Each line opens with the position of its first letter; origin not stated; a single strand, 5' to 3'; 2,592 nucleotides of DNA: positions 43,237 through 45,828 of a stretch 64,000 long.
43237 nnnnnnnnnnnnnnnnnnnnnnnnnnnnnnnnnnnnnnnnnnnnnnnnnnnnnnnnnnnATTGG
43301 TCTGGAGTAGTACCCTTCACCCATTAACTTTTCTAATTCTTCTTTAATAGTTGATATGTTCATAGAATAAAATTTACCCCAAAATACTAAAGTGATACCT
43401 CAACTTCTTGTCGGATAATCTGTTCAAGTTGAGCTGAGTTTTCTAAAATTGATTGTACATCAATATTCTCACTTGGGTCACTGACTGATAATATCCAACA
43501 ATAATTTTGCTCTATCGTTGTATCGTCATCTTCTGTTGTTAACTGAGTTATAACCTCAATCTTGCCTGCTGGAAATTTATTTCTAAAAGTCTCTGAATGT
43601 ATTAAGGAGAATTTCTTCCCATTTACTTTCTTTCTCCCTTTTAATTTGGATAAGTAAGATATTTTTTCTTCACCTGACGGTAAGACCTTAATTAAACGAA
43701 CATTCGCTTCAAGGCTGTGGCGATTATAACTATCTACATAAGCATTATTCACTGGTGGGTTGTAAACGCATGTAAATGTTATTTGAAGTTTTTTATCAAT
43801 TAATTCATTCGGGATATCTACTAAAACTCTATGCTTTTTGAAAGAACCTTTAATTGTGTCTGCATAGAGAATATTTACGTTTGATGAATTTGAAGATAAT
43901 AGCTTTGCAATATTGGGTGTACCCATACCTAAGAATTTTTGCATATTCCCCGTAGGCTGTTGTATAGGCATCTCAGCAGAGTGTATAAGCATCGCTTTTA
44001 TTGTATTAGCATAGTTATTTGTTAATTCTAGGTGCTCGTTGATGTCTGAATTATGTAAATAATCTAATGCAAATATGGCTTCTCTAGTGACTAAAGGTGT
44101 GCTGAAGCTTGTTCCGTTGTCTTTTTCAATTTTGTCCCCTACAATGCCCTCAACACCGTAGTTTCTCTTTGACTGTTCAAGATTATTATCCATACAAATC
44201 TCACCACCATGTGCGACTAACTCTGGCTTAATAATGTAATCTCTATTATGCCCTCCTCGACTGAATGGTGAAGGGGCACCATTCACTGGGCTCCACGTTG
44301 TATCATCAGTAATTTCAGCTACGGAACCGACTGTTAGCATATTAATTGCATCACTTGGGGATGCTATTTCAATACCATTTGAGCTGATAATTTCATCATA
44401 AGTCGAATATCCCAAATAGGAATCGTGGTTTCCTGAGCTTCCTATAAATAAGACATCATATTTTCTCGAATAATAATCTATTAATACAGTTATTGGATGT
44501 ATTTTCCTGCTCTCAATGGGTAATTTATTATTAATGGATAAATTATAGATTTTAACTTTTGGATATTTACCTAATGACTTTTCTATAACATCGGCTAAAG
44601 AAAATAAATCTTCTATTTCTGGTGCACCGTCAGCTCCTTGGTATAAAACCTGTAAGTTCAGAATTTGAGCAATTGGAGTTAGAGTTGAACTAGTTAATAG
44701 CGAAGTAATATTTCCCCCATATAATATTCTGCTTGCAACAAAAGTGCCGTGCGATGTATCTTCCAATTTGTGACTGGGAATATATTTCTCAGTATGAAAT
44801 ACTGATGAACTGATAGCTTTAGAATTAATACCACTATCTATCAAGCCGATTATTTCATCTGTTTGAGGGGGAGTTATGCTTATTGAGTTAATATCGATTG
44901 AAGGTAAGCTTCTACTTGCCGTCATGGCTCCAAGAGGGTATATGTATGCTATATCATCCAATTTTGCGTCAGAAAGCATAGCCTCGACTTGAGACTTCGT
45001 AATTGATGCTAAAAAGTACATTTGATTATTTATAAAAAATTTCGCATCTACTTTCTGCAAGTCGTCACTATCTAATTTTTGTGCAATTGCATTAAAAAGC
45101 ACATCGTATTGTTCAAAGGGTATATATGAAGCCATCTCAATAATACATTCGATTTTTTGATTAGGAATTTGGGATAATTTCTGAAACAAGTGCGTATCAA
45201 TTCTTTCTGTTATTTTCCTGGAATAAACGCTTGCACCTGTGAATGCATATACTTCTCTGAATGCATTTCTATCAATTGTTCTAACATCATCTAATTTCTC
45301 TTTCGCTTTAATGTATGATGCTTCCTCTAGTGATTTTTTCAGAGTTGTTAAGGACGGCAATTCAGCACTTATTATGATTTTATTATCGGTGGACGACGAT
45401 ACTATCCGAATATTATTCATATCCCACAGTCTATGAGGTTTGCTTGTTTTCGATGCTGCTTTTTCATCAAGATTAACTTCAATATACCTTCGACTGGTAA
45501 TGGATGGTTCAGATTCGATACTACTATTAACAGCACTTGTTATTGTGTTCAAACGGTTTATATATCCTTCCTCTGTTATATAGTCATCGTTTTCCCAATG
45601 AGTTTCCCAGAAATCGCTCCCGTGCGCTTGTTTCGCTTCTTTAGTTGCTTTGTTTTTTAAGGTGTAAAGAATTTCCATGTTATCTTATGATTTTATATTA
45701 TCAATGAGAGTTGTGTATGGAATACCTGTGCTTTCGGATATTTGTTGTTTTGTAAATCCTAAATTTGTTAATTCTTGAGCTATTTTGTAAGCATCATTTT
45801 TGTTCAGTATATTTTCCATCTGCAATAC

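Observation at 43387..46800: Cytoplasmic AAA+ ATPase plus S8 subtilase pair (IetAS-like candidate defence module) beside tRNA-His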

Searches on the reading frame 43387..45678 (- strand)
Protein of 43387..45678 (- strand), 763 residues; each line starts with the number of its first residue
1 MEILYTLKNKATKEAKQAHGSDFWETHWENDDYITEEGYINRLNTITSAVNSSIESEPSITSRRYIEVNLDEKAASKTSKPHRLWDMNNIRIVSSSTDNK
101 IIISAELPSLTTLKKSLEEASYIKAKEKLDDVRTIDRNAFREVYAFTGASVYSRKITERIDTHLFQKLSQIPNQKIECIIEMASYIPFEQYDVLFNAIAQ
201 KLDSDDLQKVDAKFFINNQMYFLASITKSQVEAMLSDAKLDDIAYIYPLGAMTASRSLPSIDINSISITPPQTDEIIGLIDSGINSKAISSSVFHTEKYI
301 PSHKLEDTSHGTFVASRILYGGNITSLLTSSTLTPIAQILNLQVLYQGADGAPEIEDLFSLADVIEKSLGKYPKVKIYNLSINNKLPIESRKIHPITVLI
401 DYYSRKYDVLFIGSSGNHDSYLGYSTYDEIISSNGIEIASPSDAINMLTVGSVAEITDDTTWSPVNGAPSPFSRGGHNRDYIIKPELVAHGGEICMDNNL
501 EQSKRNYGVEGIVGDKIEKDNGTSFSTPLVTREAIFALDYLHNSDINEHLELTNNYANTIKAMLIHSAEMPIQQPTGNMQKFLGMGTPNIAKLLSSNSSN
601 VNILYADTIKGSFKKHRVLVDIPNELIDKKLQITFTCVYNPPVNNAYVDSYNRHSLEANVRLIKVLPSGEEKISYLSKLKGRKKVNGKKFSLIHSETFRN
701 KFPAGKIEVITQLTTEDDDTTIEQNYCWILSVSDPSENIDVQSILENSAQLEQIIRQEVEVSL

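Call 4: search_protein_families(library=pfam, proteins=[window:43387-45678:-], max_evalue=0.01)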
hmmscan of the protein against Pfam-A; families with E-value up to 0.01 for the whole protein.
window:43387-45678:- (763 aa): 1 family
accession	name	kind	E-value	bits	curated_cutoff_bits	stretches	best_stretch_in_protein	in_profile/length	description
PF00082.27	Peptidase_S8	-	1.7e-27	96.9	21.8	1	275-572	4-274/288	Subtilase family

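Call 5: search_protein_families(library=padloc, proteins=[window:43387-45678:-], max_evalue=0.01)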
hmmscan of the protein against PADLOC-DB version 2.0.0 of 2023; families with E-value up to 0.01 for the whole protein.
window:43387-45678:- (763 aa): 7 families
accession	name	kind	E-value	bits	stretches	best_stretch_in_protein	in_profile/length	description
PDLC02197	IetS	-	1.4e-76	256.3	1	38-663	41-634/749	-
PDLC02201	IetS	-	3.5e-45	152.5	1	13-653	17-615/781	-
PDLC02200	IetS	-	9.5e-42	141.1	1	38-660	45-648/780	-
PDLC02199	IetS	-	3.7e-41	139.1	2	272-688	313-726/826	-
PDLC04233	IetS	-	1e-31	107.8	1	222-656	243-754/855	-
PDLC02198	IetS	-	4.9e-30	102.2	1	194-653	174-667/795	-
PDLC04234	IetS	-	2.9e-13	46.9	1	238-569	266-655/656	-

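Call 6: search_protein_families(library=ncbifam, proteins=[window:43387-45678:-], max_evalue=0.01)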
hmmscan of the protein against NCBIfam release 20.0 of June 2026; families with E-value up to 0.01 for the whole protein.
window:43387-45678:- (763 aa): 1 family
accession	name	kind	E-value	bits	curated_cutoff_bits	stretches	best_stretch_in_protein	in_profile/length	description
NF042956.1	IteS_antiphage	equivalog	4.6e-62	210.3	900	1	41-660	40-629/747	S8 family anti-phage peptidase IteS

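Call 14: find_encoding_contigs(protein=window:43387-45678:-, flank=10000, max_places=6)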
Protein window:43387-45678:- (763 aa): 1 contig read that carries it; 1 place shown.
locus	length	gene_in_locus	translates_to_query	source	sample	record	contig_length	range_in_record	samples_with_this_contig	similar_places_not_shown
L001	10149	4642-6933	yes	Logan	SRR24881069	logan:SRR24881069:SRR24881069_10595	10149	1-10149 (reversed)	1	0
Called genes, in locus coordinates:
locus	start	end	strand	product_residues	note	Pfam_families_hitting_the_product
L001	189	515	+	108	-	PF03819:MazG (weak), PF12643:MazG-like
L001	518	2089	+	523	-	PF04851:ResIII (faint), PF13401:AAA_22 (faint), PF09848:SLFN-g3_helicase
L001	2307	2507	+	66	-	-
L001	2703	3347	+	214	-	PF00561:Abhydrolase_1 (faint), PF01738:DLH (faint), PF03959:FSH1 (weak), PF00326:Peptidase_S9 (weak), PF12146:Hydrolase_4 (faint)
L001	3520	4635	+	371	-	PF05496:RuvB_N (weak), PF13173:AAA_14 (weak), PF00004:AAA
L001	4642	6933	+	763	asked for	PF00082:Peptidase_S8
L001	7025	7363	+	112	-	-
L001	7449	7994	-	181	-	-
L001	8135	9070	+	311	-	-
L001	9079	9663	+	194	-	PF04542:Sigma70_r2, PF08281:Sigma70_r4_2, PF04545:Sigma70_r4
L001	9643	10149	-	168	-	?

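Call 22: find_homologous_proteins(query=window:43387-45678:-, max_evalue=0.00001)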
Query window:43387-45678:- (763 aa): 60 proteins with E <= 0.00001 among 8000 candidates.
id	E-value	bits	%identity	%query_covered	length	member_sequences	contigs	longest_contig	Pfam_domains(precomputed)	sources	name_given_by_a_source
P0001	0.0e+0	1688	100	100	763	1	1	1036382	PF00082.28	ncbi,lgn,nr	ncbi:MAG: S8 family peptidase [Candidatus Dojkabacteria bacterium]|nr:MAG: S8 family peptidase [Cand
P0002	4.1e-128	447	34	99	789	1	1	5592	PF00082.28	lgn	-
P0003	4.5e-122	427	34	99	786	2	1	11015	PF00082.28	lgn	-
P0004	3.7e-109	384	33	96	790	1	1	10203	PF00082.28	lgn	-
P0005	1.3e-88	317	30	99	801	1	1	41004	PF00082.28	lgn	-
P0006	2.8e-85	306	29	98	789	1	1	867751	PF00082.28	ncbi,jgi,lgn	ncbi:MAG: S8 family peptidase [Patescibacteria group bacterium]|jgi:hypothetical protein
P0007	1.4e-45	174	28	83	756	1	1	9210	PF00082.28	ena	-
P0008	2.1e-44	170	31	62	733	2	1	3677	PF27160.1,PF00082.28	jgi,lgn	jgi:hypothetical protein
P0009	1.5e-43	168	30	75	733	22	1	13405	PF27160.1,PF00082.28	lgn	-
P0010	2.4e-43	167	29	75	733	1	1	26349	PF27160.1,PF00082.28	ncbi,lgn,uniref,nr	ncbi:S8 family peptidase [Ulvibacter antarcticus]|uniref:Subtilase family protein n=1 Tax=Ulvibacter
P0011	6.4e-43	166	31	62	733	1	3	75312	PF27160.1,PF00082.28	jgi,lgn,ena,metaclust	jgi:hypothetical protein|metaclust:\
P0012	2.1e-40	157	31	59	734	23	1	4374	PF00082.28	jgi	jgi:hypothetical protein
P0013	8.3e-40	155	30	48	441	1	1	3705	PF00082.28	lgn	-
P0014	2.6e-39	154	27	77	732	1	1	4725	PF00082.28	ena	-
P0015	5.1e-39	153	28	65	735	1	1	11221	PF00082.28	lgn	-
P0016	7.5e-36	142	33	47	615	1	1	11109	PF00082.28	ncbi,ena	-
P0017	1.9e-35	141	27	67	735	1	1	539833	PF00082.28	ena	-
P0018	1.3e-32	131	26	92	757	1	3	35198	PF00082.28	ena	-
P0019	2.4e-32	131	29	68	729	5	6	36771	PF00082.28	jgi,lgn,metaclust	metaclust:\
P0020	6.1e-31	126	27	70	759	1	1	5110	PF00082.28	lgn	-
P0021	9.7e-31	125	30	64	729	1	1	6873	PF00082.28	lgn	-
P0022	3.0e-30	124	27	62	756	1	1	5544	PF00082.28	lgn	-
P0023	7.3e-30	122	26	92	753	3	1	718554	PF00082.28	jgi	jgi:subtilisin family serine protease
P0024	1.1e-29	122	27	65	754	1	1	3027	PF00082.28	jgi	-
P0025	4.0e-28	117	27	63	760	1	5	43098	PF00082.28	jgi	jgi:hypothetical protein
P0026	7.5e-28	116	28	59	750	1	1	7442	PF00082.28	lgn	-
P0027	5.2e-26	110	24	92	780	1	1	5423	PF00082.28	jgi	jgi:serine protease AprX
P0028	1.8e-25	108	31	50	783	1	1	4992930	PF00082.28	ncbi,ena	-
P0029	3.1e-25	107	32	46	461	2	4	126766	PF00082.28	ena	-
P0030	7.0e-25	106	27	54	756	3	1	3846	PF00082.28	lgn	-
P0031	8.4e-25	106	25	63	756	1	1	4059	PF00082.28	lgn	-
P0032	2.0e-24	104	28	50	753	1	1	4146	PF00082.28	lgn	-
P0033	2.2e-23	101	29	47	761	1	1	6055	PF00082.28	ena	-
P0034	2.6e-22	97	23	95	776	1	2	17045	PF00082.28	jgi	jgi:hypothetical protein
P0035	2.6e-21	94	23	80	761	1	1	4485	PF00082.28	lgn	-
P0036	7.7e-21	93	22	94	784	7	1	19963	PF00082.28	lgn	-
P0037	8.2e-21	92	29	50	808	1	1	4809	PF00082.28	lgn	-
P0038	1.0e-20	92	28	55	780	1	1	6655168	PF00082.28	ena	-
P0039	1.2e-20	92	28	53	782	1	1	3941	PF00082.28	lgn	-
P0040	2.0e-20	91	27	42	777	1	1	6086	PF00082.28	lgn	-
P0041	2.5e-20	91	30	50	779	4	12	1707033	PF00082.28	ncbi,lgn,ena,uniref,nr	ncbi:S8 family peptidase [Clostridium perfringens]|uniref:S8 family peptidase n=1 Tax=Clostridium pe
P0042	8.2e-20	89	26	60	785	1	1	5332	PF27210.1,PF27160.1,PF00082.28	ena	-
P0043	8.3e-20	89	25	58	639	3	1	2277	PF00082.28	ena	-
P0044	8.6e-20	89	28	59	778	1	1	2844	PF00082.28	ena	-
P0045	1.3e-18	85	26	49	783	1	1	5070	PF00082.28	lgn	-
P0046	2.6e-18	84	28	64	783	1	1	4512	PF00082.28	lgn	-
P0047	2.6e-18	84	24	81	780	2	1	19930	PF00082.28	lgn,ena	-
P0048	6.0e-18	83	27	50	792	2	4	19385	PF27210.1,PF27160.1,PF00082.28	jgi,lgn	-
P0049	7.2e-18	83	25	52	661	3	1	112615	PF03050.21,PF13817.12,PF00082.28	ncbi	ncbi:IS66 C-terminal element, partial [Paramaledivibacter caminithermalis DSM 15212]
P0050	7.2e-18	83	28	48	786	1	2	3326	PF00082.28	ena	-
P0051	1.1e-17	82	28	48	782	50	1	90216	PF00082.28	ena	-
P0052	1.5e-17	82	26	53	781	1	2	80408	PF00082.28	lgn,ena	-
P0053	2.3e-17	81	28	46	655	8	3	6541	PF00082.28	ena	-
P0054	5.2e-17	80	27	55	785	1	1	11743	PF00082.28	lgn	-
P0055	1.3e-16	79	29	48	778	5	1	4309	PF00082.28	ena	-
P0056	1.4e-13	69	27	47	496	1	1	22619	PF00082.28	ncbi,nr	ncbi:MAG: hypothetical protein CR959_00810 [Fusobacteriales bacterium]|nr:MAG: hypothetical protein 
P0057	2.2e-13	68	24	58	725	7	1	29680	PF00082.28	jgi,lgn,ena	-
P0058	4.8e-11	60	26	48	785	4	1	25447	PF00082.28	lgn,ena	-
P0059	1.1e-9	56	29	29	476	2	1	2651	PF00082.28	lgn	-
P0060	3.2e-7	48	28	35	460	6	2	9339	PF00082.28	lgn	-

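Call 23: find_encoding_contigs(protein=P0006, flank=8000, max_places=2)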
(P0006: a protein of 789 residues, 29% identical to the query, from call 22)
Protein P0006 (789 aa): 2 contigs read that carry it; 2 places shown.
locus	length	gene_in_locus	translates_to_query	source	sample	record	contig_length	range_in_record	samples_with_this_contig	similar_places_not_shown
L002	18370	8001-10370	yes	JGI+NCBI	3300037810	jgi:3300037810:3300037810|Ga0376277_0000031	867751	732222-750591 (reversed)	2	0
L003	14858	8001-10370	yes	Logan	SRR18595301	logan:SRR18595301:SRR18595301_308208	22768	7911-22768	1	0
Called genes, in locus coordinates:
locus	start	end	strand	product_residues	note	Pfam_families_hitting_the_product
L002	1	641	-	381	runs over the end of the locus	PF02504:FA_synthesis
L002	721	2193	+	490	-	PF12072:RNase_Y_N (weak)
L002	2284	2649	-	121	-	-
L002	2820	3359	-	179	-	-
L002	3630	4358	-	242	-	PF02585:PIG-L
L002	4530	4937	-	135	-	-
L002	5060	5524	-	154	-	-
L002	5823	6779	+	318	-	PF18864:AbiTii (weak)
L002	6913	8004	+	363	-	PF05496:RuvB_N (faint), PF00004:AAA, PF07728:AAA_5 (faint)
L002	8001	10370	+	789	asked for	PF00082:Peptidase_S8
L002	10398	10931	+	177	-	-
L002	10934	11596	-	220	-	-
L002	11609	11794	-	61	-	-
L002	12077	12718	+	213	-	-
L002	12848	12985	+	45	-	-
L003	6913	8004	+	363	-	PF05496:RuvB_N (faint), PF00004:AAA, PF07728:AAA_5 (faint)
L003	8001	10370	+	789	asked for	PF00082:Peptidase_S8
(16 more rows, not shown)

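Call 24: find_encoding_contigs(protein=P0005, flank=8000, max_places=2)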
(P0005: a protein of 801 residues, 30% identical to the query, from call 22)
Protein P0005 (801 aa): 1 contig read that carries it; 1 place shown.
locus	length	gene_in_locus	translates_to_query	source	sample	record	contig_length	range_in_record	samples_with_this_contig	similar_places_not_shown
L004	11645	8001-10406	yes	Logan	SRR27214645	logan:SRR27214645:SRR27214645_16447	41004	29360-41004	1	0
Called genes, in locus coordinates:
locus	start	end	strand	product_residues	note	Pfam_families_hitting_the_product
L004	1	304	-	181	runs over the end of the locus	PF13646:HEAT_2 (faint)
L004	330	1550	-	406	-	PF12679:ABC2_membrane_2, PF12698:ABC2_membrane_3, PF10920:DUF2705 (weak)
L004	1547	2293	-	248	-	PF00005:ABC_tran, PF02463:SMC_N (weak), PF13304:AAA_21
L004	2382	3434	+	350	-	PF02421:FeoB_N (faint), PF03193:RsgA_GTPase, PF01926:MMR_HSR1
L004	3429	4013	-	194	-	PF00561:Abhydrolase_1 (faint), PF12697:Abhydrolase_6 (weak), PF06821:Ser_hydrolase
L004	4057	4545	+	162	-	PF06983:3-dmu-9_3-mt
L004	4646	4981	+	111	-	PF10823:DUF2568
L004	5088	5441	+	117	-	PF03779:SPW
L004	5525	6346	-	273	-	PF00106:adh_short, PF08659:KR (weak), PF13561:adh_short_C2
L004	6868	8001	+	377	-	PF13191:AAA_16 (faint), PF13401:AAA_22 (faint), PF01695:IstB_IS21 (faint), PF05496:RuvB_N (weak), PF07728:AAA_5 (weak), PF13173:AAA_14 (weak), PF00004:AAA, PF00910:RNA_helicase (faint)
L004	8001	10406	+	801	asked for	PF00082:Peptidase_S8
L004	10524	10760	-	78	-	-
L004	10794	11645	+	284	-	?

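Call 25: find_encoding_contigs(protein=P0003, flank=8000, max_places=2)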
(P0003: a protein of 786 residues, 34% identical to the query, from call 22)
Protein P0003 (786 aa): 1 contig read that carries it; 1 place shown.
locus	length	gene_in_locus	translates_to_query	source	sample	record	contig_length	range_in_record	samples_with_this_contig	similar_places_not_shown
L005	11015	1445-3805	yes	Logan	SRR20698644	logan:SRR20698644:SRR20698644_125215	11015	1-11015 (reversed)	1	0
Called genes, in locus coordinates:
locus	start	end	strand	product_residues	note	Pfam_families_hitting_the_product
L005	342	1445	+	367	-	PF00004:AAA, PF07728:AAA_5 (faint)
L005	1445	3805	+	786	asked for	PF00082:Peptidase_S8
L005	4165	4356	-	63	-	-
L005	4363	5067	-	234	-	PF07661:MORN_2 (faint)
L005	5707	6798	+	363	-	-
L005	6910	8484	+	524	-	-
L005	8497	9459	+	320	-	PF00589:Phage_integrase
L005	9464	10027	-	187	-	-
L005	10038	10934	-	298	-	PF00589:Phage_integrase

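Call 26: find_encoding_contigs(protein=P0010, flank=8000, max_places=2)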
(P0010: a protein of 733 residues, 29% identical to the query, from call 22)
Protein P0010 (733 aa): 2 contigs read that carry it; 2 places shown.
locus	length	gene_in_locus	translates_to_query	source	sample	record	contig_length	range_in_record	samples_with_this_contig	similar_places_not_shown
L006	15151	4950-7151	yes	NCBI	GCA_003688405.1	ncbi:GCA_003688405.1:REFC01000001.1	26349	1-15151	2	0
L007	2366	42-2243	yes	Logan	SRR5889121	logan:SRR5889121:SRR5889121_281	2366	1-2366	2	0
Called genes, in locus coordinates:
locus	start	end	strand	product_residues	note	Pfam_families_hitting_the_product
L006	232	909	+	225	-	-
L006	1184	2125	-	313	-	PF02541:Ppx-GppA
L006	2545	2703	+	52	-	-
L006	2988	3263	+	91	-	-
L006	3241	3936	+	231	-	-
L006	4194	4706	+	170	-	-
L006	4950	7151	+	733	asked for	PF27160:Y4kK_N, PF00082:Peptidase_S8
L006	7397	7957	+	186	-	-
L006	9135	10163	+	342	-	-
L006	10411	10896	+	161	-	PF07366:SnoaL, PF12680:SnoaL_2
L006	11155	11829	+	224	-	PF14062:DUF4253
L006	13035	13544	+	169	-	-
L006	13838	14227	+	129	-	PF13518:HTH_28 (weak)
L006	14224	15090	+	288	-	PF00665:rve, PF13683:rve_3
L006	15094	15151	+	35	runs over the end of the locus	-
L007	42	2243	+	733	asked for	PF27160:Y4kK_N, PF00082:Peptidase_S8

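Call 30: find_related_loci(query=A3, collection=genome_contigs, flank=6000)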
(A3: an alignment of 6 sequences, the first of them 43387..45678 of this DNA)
Query A3 (763 aa) in genome_contigs; peptide patterns used: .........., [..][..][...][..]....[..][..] (x = any residue, [..] = any of these).
23 stretches matched a pattern; 14 encode a relative of the query (tblastn E <= 1e-3); 14 distinct loci.
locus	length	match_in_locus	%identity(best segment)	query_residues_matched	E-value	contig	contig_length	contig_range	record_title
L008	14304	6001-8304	32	21-760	1e-112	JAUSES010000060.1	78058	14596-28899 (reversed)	MAG: bacterium isolate E14_maxbin.225_sub E14_k141_634321, whole genome shotgun sequence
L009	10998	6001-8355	31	4-761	4e-109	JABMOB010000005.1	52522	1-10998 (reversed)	MAG: Parcubacteria group bacterium isolate bin.649 k141_1017809, whole genome shotgun sequence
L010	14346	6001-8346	31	8-758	2e-106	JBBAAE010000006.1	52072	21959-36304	MAG: Candidatus Paceibacterota bacterium isolate SO_2017_GW3_33 scaffold_522_c1_OW296A_2017, whole genome shotgun sequen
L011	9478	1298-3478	31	65-761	3e-100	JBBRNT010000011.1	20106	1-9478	MAG: Candidatus Saccharimonadia bacterium isolate La1_metabat2.191 LA1C_B2.191_k141_3186338L_20106_cov_20.1117, whole ge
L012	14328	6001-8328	31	22-761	5e-90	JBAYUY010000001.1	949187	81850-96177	MAG: Candidatus Shapirobacteria bacterium isolate SO_2016_LW3_47 scaffold00001_LW162_2016, whole genome shotgun sequence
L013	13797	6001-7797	29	155-747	5e-51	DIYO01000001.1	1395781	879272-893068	MAG TPA_asm: Roseivirga sp. UBA6052 UBA6052_contig_106, whole genome shotgun sequence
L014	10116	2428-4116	28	174-746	2e-49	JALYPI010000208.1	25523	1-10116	MAG: Bacteroidota bacterium isolate MDV bin33 SD1454-56_k127_1537816, whole genome shotgun sequence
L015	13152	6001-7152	34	256-644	1e-47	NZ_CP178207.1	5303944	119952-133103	Pedobacter sp. KLB.chiD chromosome, complete genome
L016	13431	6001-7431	31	256-741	2e-46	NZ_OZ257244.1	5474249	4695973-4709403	MAG: Pedobacter sp. isolate a110aac5-dd13-4229-911f-3d7ee166719d chromosome 1, complete sequence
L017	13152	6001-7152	34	256-644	4e-48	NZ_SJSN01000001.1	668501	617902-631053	Pedobacter frigidisoli strain RP-3-11 contig1, whole genome shotgun sequence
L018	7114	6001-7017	34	264-610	4e-41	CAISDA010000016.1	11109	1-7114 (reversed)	MAG: uncultured Ignavibacteriae bacterium isolate MJ-time_bin-6381 genome assembly, contig: bin-6381:16/89, whole genome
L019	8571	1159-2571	26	265-746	2e-34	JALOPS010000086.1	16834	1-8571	MAG: Gemmatimonadaceae bacterium isolate Prado135 scaffold_7898, whole genome shotgun sequence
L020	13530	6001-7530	26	254-760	3e-31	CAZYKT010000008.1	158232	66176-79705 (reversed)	MAG TPA_asm: uncultured Polyangiaceae bacterium isolate SRP192927_co6_558 genome assembly, contig: NODE_48_length_158232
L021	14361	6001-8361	33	2-763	7e-107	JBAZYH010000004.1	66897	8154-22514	MAG: Candidatus Paceibacterota bacterium isolate SO_2017_GW1_76 NODE_2375_length_66897_cov_1.968938_OW334_2017, whole ge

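Call 35: search_solved_structures(query=window:43387-45678:-, max_evalue=0.001)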
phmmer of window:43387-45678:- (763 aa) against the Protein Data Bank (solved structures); distinct sequences matched with E-value up to 0.001: 0.
